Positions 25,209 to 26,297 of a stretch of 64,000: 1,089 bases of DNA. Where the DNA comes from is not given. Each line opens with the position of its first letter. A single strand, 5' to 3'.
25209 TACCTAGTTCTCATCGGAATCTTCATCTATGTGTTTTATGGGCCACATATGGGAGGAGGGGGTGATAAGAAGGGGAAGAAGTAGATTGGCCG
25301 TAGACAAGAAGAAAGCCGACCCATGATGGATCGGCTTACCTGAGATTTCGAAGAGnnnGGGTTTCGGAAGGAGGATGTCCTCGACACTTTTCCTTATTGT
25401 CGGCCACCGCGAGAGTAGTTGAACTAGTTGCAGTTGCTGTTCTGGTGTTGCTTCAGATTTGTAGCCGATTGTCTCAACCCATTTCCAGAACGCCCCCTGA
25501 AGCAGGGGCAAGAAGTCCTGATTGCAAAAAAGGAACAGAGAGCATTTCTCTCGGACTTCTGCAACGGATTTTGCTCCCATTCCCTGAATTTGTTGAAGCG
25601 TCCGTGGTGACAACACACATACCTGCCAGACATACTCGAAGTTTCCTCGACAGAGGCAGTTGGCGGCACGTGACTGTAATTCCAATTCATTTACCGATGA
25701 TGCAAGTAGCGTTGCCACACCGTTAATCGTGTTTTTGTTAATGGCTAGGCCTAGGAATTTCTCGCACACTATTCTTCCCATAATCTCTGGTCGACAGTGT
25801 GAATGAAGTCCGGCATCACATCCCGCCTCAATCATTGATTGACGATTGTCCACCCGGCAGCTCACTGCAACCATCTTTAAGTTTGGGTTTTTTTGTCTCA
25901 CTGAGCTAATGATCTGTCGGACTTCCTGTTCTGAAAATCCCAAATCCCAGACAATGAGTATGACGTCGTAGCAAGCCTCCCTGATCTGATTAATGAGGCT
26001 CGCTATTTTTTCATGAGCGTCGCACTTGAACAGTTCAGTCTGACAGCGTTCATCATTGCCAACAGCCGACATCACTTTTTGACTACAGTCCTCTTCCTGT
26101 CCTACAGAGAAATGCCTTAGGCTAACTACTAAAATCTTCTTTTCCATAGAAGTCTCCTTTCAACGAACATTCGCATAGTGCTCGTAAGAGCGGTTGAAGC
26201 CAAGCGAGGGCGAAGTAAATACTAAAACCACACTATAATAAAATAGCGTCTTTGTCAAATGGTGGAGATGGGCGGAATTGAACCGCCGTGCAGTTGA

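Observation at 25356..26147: Orphan Cys-rich protein fusing a degenerate receiver domain to an RNA polymerase alpha-CTD-like domain, next to ssrA-smpB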

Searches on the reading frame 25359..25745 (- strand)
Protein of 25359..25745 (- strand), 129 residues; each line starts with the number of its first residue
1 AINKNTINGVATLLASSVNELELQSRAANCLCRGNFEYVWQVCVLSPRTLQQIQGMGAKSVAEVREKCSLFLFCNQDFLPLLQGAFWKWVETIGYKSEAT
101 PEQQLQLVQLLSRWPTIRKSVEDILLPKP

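Call 32: find_homologous_proteins(query=A4, max_evalue=0.001)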
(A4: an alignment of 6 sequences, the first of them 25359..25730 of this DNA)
Query A4 (6 sequences) (124 aa, profile of the alignment): 6 proteins with E <= 0.001 among 2281 candidates.
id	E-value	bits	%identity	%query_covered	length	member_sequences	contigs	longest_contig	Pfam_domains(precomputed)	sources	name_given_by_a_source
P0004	3.6e-48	181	35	95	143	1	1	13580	PF03118.22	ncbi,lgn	-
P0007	1.1e-46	176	35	98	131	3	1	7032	-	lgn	-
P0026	3.0e-45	171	30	91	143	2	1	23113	-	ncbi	-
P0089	1.3e-31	127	30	96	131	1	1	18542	-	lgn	-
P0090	1.4e-31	127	30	94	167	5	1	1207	-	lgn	-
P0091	3.9e-28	116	28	94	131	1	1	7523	-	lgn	-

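Call 35: find_encoding_contigs(protein=P0089, flank=8000, max_places=2)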
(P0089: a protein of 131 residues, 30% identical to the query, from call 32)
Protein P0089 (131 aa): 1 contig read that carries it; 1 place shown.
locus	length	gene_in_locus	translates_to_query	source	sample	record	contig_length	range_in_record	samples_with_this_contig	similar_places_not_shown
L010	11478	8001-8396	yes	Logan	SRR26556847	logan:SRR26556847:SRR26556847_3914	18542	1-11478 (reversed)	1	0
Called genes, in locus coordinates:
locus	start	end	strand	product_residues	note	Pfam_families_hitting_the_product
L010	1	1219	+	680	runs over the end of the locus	PF00270:DEAD (faint), PF04851:ResIII, PF17757:UvrB_inter, PF27431:UvrB_3rd, PF00271:Helicase_C, PF12344:UvrB, PF02151:UVR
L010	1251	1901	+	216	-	-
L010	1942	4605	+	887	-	PF00005:ABC_tran (faint), PF02463:SMC_N (faint), PF13191:AAA_16 (faint), PF13304:AAA_21 (faint), PF13555:AAA_29 (faint), PF20703:nSTAND1 (faint), PF20720:nSTAND3 (faint), PF17760:UvrA_inter, +1 more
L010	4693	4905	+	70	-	-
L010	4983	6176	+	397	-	PF01541:GIY-YIG (weak), PF02151:UVR (weak), PF08459:UvrC_RNaseH_dom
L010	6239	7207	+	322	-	PF01820:Dala_Dala_lig_N (weak), PF02655:ATP-grasp_3 (weak), PF08443:RimK (weak), PF02222:ATP-grasp (weak), PF07478:Dala_Dala_lig_C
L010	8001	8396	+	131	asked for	-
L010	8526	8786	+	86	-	-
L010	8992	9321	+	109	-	-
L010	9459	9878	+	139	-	PF23477:zf_Tbcl_2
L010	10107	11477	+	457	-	?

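Call 60: predict_structure(alignment_id=A6)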
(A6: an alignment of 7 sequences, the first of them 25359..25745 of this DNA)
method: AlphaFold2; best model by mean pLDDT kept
length: 129 residues; sequences in the alignment: 7
mean_pLDDT: 81.5   pTM: 0.72
mean pLDDT of the five models: 81.5, 77.2, 72.8, 70.6, 62.3
residues with pLDDT >= 90: 8; 70-90: 105; 50-70: 15; < 50: 1
segments of 3 or more residues with pLDDT < 50: none
pLDDT, mean of each block of 10 residues (from residue 1): 75 79 86 84 88 90 87 73 88 78 79 77 75
secondary structure, 60 per line:
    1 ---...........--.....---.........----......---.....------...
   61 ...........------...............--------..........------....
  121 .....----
elements in order: H4-14 H18-21 H25-33 H39-43 H47-51 H58-71 H78-92 H101-110 H117-125

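Call 63: fold_search(model_id=the predicted structure, library=pdb)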
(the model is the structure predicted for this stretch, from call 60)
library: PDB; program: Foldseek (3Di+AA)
matches with E <= 10: 234; with E <= 0.001: 0
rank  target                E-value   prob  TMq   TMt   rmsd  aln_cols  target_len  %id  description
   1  2max_MODEL_1_A        2.7e-02  1.00  0.42  0.47   6.4       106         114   24  NMR structure of the RNA polymerase alpha subunit C-terminal domain from Helicobacter pylori (released 2014-03-12)
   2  8y5t_A2               4.6e-02  1.00  0.45  0.84   0.9        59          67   27  E.coli Transcription translation coupling complex in TTC-B state 5 (subclass 3) containing mRNA with 27-mer spacer, N (released 2025-08-13)
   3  8y5l_A1               5.1e-02  1.00  0.44  0.19   4.7        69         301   23  E.coli transcription translation coupling complex in TTC-B state 1 (subclass1) containing mRNA with 30-mer spacer, Nu (released 2025-08-13)
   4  3n4m_B                7.8e-02  1.00  0.43  0.74   0.9        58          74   28  E. coli RNA polymerase alpha subunit C-terminal domain in complex with CAP and DNA (released 2011-05-25)
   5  1lb2_B                8.2e-02  1.00  0.44  0.76   0.9        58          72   28  Structure of the E. coli alpha C-terminal domain of RNA polymerase in complex with CAP and DNA (released 2002-09-06)
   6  1lb2_E                8.2e-02  1.00  0.44  0.84   1.0        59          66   27  Structure of the E. coli alpha C-terminal domain of RNA polymerase in complex with CAP and DNA (released 2002-09-06)
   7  3n4m_C                8.2e-02  1.00  0.44  0.76   1.0        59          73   27  E. coli RNA polymerase alpha subunit C-terminal domain in complex with CAP and DNA (released 2011-05-25)
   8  8y5l_A2               9.6e-02  1.00  0.45  0.20   0.8        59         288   27  E.coli transcription translation coupling complex in TTC-B state 1 (subclass1) containing mRNA with 30-mer spacer, Nu (released 2025-08-13)
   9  1z3e_B                1.1e-01  1.00  0.44  0.83   0.9        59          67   27  Crystal Structure of Spx in Complex with the C-terminal Domain of the RNA Polymerase Alpha Subunit (released 2005-10-11)
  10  3n97_C                1.1e-01  1.00  0.44  0.74   0.9        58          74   28  RNA polymerase alpha C-terminal domain (E. coli) and sigma region 4 (T. aq. mutant) bound to (UP,-35 element) DNA (released 2011-06-08)
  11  3n97_B                1.1e-01  1.00  0.44  0.74   0.9        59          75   27  RNA polymerase alpha C-terminal domain (E. coli) and sigma region 4 (T. aq. mutant) bound to (UP,-35 element) DNA (released 2011-06-08)
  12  7vpd_S                1.1e-01  1.00  0.41  0.88   0.9        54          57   37  Cryo-EM structure of Streptomyces coelicolor RNAP-promoter open complex with one Zur dimers (released 2022-08-03)
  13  8f1j_H                1.2e-01  1.00  0.44  0.19   3.5        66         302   26  SigN RNA polymerase early-melted intermediate bound to mismatch DNA fragment dhsU36mm2 (-12A) (released 2023-04-05)
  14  9msg_G                1.2e-01  1.00  0.43  0.19   4.9        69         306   23  De novo SigN RNA polymerase transcription initiation intermediate with bound SigN-RII (released 2025-08-13)
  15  4jk1_A                1.3e-01  1.00  0.43  0.18   4.6        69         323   23  X-ray crystal structure of Escherichia coli sigma70 holoenzyme in complex with Guanosine tetraphosphate (ppGpp) (released 2013-04-10)
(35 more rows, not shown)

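Call 95: find_encoding_contigs(protein=P0091, flank=8000, max_places=2)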
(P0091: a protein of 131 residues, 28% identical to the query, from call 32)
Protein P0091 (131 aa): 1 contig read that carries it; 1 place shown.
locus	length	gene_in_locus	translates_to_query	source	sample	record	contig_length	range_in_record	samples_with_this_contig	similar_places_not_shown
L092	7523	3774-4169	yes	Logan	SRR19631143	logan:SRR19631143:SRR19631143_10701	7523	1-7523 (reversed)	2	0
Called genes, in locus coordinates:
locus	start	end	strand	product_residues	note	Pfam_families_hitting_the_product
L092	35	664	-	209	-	-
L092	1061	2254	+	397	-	PF01541:GIY-YIG (weak), PF02151:UVR (weak), PF08459:UvrC_RNaseH_dom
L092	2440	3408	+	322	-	PF01820:Dala_Dala_lig_N (weak), PF01071:GARS_A (weak), PF08443:RimK (weak), PF02222:ATP-grasp (weak), PF07478:Dala_Dala_lig_C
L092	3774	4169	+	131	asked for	-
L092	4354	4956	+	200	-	-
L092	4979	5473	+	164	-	-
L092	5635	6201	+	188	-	-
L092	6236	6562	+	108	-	-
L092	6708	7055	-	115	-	-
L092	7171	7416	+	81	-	-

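Call 99: search_protein_families(library=pfam, proteins=[L010:8526-8783:+, L010:8992-9318:+, L010:9459-9875:+, L092:4354-4953:+, L092:4979-5470:+], max_evalue=0.1)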
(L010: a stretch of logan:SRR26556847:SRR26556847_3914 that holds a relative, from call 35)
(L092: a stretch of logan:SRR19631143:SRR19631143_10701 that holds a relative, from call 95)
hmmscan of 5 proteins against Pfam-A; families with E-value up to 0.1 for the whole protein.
L010:8526-8783:+ (86 aa): 0 families

L010:8992-9318:+ (109 aa): 0 families

L010:9459-9875:+ (139 aa): 4 families
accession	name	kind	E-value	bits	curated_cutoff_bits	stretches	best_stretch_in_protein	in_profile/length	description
PF23477.1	zf_Tbcl_2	-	7.4e-15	54.8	27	1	48-79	2-33/37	Probable treble clef zinc finger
PF19176.5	DUF5858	-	0.011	16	27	1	114-133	23-42/61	Family of unknown function (DUF5858)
PF13314.11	DUF4083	-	0.048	14.1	25.4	1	115-134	37-56/57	Domain of unknown function (DUF4083)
PF04350.18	PilO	-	0.083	13.5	22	0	102-130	16-44/145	Pilus assembly protein, PilO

L092:4354-4953:+ (200 aa): 0 families

L092:4979-5470:+ (164 aa): 1 family
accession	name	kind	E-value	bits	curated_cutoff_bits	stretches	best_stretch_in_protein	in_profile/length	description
PF18035.6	Bap31_Bap29_C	-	0.052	14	30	1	118-142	13-37/52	Bap31/Bap29 cytoplasmic coiled-coil domain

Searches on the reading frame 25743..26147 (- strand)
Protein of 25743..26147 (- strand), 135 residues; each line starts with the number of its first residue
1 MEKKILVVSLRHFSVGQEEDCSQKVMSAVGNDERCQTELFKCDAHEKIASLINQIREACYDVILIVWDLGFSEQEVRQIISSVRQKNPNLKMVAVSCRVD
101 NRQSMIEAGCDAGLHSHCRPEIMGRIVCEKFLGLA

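Call 26: find_homologous_proteins(query=A3, max_evalue=0.001)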
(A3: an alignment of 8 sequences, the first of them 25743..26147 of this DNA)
Query A3 (8 sequences) (135 aa, profile of the alignment): 2 proteins with E <= 0.001 among 617 candidates.
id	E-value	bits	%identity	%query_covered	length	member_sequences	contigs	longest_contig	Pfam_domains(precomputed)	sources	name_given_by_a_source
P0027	5.8e-46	174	31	87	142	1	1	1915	-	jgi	jgi:hypothetical protein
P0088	3.3e-38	149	30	85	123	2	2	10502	-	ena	-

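Call 27: find_encoding_contigs(protein=P0088, flank=10000)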
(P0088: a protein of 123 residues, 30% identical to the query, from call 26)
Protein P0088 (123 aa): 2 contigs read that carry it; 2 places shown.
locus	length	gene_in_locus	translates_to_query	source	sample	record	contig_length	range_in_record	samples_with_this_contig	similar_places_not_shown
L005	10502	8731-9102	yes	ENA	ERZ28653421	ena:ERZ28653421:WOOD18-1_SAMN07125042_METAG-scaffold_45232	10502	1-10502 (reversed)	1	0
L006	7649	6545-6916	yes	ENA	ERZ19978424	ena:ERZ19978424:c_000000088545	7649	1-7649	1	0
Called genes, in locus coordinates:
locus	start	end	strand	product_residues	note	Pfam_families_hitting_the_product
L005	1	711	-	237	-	?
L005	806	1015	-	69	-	-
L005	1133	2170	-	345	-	PF01411:tRNA-synt_2c, PF07973:tRNA_SAD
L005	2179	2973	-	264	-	PF01411:tRNA-synt_2c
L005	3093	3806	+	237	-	-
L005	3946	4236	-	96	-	-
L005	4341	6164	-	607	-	PF01432:Peptidase_M3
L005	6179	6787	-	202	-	PF03167:UDG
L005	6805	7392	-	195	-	PF01966:HD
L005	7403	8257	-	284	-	PF03477:ATP-cone (weak)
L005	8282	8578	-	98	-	-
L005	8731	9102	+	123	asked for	-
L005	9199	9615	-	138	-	PF20259:tRNA_Me_trans_M, PF20258:tRNA_Me_trans_C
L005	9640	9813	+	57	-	-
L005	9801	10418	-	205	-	-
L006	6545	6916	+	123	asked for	-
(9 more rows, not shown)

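Call 55: search_protein_families(library=pfam, proteins=[P0088], max_evalue=1)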
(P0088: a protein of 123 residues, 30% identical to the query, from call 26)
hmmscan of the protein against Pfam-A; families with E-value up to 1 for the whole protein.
P0088 (123 aa): 0 families

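Call 57: search_solved_structures(query=A3, max_evalue=10, show_alignments=3)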
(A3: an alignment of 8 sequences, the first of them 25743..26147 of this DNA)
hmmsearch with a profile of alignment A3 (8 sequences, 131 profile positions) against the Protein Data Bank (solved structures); distinct sequences matched with E-value up to 10: 7.
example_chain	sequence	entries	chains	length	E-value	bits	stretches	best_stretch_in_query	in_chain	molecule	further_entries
2lr0_A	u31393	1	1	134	0.0005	23.3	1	14-110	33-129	P-loop ntpase fold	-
2lci_A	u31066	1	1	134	0.0043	20.3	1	14-110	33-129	Protein OR36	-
2lrh_A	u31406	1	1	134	0.0044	20.3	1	14-110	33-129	De novo designed protein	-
6nen_A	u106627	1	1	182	0.054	16.8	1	38-119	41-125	Copper resistance protein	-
6mhh_A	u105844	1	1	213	0.066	16.5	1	38-119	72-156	Metal resistance protein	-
4xvw_A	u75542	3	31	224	0.07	16.4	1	38-119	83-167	DsbA-like protein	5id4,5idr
8phx_A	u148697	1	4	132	0.35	14.1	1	10-103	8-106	Histidine protein kinase SLN1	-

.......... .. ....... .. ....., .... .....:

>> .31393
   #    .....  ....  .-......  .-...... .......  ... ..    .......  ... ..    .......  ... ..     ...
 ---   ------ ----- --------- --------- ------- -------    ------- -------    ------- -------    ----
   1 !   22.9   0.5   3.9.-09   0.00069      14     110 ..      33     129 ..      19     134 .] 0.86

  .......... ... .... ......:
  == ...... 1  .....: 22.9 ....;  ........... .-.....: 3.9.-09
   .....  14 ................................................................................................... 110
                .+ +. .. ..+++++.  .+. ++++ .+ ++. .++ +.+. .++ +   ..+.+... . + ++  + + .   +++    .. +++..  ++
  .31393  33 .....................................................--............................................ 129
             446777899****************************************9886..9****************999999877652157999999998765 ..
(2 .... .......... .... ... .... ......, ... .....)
